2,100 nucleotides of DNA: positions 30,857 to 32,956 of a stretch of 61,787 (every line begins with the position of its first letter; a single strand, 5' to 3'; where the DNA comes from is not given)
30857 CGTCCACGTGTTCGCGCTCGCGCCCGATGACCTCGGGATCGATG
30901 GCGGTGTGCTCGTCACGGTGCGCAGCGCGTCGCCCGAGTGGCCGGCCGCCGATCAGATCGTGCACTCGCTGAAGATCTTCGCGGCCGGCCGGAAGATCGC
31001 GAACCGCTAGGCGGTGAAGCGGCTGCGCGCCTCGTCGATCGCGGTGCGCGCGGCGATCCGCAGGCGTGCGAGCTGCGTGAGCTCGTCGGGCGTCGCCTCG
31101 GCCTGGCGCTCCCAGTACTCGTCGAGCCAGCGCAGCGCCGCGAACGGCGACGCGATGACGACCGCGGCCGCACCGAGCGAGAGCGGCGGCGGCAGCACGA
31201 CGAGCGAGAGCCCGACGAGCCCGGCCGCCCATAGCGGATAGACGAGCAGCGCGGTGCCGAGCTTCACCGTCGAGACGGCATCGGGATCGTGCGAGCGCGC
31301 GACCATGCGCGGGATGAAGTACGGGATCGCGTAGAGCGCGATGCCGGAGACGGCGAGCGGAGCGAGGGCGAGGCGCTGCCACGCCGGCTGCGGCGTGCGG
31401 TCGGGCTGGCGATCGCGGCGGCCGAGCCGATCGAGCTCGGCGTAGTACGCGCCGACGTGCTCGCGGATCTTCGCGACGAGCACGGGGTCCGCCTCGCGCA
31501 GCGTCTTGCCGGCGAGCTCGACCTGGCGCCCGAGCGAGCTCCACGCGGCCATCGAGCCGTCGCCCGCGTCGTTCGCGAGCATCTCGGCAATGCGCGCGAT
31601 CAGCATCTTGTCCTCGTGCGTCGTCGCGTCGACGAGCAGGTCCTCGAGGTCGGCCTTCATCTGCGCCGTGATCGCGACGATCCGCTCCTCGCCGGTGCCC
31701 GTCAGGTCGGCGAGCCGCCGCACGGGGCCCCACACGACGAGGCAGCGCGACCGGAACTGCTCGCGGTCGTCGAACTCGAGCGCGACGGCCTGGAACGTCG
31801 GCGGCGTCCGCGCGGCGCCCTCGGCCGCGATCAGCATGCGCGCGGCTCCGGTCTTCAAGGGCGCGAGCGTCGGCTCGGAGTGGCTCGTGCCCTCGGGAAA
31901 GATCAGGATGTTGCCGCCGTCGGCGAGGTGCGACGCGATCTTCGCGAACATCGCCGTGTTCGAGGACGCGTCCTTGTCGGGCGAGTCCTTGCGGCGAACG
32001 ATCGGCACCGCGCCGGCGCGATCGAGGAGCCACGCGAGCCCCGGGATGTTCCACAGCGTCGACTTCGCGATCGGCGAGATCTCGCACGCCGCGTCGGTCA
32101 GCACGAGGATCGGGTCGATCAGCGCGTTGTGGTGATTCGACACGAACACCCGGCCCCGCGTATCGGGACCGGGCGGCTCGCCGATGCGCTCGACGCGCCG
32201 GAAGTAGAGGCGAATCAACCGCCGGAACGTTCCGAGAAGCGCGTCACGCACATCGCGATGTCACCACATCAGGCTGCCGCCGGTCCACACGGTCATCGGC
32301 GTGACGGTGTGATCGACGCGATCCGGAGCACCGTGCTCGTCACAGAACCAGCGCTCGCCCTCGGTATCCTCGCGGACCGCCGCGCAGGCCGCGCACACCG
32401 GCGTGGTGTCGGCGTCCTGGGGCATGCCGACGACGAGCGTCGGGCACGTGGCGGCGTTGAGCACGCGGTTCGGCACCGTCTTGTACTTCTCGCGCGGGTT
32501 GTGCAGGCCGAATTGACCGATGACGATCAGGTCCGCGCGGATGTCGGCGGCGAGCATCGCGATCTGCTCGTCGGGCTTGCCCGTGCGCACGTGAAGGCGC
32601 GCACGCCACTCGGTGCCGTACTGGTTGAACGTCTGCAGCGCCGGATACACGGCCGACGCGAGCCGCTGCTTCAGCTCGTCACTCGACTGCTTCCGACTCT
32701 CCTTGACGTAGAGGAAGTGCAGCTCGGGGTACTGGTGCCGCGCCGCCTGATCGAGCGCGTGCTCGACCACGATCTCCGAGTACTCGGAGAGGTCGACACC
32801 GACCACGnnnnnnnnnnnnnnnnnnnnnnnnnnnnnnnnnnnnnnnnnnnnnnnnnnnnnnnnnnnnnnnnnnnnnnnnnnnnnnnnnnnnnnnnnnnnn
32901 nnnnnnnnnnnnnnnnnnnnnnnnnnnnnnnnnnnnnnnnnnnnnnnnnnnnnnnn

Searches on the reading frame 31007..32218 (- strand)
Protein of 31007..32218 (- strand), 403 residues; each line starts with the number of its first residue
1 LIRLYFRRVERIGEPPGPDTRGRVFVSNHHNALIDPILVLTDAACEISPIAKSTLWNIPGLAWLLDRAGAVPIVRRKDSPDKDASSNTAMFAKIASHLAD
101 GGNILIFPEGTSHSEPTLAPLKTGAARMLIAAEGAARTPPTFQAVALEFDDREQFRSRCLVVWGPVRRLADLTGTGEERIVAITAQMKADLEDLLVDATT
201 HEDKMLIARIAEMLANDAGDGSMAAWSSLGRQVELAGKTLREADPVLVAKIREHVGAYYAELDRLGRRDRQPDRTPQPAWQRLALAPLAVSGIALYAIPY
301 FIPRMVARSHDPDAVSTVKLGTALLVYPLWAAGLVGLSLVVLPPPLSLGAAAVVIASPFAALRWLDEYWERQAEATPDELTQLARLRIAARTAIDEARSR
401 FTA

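Call 41: search_protein_families(library=pfam, proteins=[window:31007-32218:-], max_evalue=0.001)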
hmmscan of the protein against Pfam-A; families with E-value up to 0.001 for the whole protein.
window:31007-32218:- (403 aa): 1 family
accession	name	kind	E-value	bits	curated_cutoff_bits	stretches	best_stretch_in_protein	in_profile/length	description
PF01553.26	Acyltransferase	-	3.6e-15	56.4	23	1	19-132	12-122/132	Acyltransferase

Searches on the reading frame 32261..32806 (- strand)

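Call 41: search_protein_families(library=pfam, proteins=[window:32261-32806:-], max_evalue=0.001)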
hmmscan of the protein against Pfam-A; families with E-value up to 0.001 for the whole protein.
window:32261-32806:- (181 aa): 1 family
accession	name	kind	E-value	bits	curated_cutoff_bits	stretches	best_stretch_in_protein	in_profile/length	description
PF00582.32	Usp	-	1.2e-16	62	24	1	1-126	6-140/141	Universal stress protein family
